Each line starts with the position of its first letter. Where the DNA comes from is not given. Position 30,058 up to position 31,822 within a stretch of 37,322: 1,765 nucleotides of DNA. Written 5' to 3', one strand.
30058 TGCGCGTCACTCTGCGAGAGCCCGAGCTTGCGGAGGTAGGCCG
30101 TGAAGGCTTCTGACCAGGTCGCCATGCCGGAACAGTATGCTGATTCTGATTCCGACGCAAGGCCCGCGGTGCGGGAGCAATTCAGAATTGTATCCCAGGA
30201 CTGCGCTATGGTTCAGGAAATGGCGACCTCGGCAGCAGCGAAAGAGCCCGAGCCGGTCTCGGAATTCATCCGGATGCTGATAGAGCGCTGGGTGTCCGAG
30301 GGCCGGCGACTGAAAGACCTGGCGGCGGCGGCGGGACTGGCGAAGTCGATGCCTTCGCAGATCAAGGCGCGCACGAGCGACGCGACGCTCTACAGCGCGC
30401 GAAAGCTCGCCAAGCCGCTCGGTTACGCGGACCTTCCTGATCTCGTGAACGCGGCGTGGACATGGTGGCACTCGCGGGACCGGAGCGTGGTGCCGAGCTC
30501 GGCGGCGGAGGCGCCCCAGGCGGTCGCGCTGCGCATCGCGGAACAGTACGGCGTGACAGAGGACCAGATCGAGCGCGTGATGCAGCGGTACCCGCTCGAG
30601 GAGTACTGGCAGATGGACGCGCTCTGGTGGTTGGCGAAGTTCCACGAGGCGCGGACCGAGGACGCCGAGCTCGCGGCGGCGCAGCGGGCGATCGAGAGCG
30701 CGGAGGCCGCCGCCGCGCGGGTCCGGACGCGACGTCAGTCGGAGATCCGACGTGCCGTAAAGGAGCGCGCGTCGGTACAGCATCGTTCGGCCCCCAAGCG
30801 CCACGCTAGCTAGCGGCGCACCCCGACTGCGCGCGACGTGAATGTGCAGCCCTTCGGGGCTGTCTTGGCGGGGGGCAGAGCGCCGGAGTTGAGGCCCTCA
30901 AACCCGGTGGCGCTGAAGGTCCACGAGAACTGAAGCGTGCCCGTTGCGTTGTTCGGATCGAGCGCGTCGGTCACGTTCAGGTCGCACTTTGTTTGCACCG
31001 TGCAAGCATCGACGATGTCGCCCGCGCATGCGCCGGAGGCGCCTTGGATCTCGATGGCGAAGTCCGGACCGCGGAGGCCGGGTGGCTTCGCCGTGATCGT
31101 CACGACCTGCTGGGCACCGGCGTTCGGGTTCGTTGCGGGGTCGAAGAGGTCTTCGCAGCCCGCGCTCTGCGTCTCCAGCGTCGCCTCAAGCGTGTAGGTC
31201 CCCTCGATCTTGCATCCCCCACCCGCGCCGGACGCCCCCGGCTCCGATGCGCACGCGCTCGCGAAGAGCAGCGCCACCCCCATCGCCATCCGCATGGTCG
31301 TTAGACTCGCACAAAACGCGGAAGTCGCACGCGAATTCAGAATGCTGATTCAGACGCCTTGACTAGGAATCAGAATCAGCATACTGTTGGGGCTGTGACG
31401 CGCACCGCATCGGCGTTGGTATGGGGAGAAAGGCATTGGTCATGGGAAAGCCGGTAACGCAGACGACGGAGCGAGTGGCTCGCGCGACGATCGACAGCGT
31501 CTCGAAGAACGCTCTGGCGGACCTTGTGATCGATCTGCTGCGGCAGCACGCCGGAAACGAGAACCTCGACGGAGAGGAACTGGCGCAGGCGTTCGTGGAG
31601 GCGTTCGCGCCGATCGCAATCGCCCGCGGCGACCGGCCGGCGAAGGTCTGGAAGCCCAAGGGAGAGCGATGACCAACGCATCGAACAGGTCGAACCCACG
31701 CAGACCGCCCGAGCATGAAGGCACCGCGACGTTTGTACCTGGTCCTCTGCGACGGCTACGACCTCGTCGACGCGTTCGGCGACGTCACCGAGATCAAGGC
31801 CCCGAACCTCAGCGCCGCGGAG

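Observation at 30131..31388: Two inverted copies of one promoter-operator module bracket the immunity region (PL/PR-like symmetry)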

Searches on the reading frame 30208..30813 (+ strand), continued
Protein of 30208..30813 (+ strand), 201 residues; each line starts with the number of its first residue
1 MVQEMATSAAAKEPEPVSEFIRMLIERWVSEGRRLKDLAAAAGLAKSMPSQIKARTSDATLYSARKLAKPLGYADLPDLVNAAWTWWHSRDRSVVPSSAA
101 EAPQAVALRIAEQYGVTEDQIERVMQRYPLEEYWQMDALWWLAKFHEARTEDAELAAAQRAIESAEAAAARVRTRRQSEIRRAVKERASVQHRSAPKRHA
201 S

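Call 62: list_cluster_members(proteins=[P0002, P0009, P0015, P0022, P0027])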
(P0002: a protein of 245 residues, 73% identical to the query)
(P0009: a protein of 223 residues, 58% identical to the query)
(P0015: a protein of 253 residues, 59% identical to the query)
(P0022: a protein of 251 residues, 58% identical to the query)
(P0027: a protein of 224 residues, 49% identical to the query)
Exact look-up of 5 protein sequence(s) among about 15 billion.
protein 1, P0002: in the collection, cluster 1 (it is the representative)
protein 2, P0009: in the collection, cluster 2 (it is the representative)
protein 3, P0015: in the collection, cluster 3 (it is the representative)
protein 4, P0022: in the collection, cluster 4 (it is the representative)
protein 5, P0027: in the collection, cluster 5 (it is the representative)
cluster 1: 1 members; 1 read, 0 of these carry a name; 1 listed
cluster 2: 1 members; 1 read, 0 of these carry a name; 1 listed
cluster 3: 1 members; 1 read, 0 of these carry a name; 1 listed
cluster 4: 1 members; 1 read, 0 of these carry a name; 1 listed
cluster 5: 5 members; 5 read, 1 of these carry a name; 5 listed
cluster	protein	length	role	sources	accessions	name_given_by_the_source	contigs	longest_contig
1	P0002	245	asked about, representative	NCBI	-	-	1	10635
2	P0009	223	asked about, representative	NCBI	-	-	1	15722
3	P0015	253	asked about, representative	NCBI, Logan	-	-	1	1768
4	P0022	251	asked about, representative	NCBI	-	-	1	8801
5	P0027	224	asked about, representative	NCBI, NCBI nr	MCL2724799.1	MAG: hypothetical protein FWD69_10220 [Polyangiaceae bacterium] | hypothetical protein [Polyangiaceae bacterium]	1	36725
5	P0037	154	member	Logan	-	-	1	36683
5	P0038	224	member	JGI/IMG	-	-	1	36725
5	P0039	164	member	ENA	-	-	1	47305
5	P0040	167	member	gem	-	-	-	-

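Call 63: search_protein_families(library=ncbifam, proteins=[window:30220-30813:+], max_evalue=0.1)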
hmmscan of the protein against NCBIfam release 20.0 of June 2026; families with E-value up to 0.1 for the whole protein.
window:30220-30813:+ (197 aa): 0 families

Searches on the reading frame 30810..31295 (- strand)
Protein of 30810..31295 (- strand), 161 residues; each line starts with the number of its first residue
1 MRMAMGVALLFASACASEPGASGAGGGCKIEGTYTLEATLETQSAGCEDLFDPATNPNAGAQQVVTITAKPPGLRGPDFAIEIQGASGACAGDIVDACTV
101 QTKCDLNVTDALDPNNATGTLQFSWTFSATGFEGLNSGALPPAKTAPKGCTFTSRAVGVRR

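Call 10: search_protein_families(library=pfam, proteins=[window:30810-31295:-], max_evalue=0.1)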
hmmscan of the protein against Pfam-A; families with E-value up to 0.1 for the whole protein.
window:30810-31295:- (161 aa): 0 families

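Call 11: search_protein_families(library=phrogs, proteins=[window:30810-31295:-], max_evalue=0.1)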
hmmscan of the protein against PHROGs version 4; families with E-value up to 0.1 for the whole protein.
window:30810-31295:- (161 aa): 0 families

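Call 63: search_protein_families(library=ncbifam, proteins=[window:30810-31295:-], max_evalue=0.1)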
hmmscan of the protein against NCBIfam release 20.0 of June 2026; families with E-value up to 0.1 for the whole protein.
window:30810-31295:- (161 aa): 1 family
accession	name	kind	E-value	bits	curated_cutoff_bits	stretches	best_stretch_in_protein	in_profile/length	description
TIGR01727.1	oligo_HPY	subfamily_domain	0.093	12.8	37.6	0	138-155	42-59/87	oligopeptide/dipeptide ABC transporter ATP-binding protein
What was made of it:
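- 30810..31295 (-): Lipoprotein-like gene (161 aa) in a variable accessory-gene slot between the repressor gene and the right module. No family hit (calls 10, 11, 63).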

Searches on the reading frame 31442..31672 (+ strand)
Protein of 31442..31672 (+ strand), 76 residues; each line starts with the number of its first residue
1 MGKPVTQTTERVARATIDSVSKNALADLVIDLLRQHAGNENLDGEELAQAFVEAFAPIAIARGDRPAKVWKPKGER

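Call 10: search_protein_families(library=pfam, proteins=[window:31442-31672:+], max_evalue=0.1)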
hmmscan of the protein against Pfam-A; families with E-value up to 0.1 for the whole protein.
window:31442-31672:+ (76 aa): 1 family
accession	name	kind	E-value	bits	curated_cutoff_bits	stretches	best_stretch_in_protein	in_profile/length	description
PF21779.2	DUF6874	-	0.095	13.3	27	0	6-50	7-51/84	Family of unknown function (DUF6874)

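Call 11: search_protein_families(library=phrogs, proteins=[window:31442-31672:+], max_evalue=0.1)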
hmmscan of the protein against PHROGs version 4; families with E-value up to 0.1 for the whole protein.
window:31442-31672:+ (76 aa): 0 families

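Call 63: search_protein_families(library=ncbifam, proteins=[window:31442-31672:+], max_evalue=0.1)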
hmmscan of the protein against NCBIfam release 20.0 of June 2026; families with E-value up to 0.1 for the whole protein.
window:31442-31672:+ (76 aa): 1 family
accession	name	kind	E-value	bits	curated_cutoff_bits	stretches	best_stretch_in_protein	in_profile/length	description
NF045916.1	PhycobilmeDegNblA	equivalog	0.032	14.4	100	1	14-42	22-50/56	phycobilisome degradation protein NblA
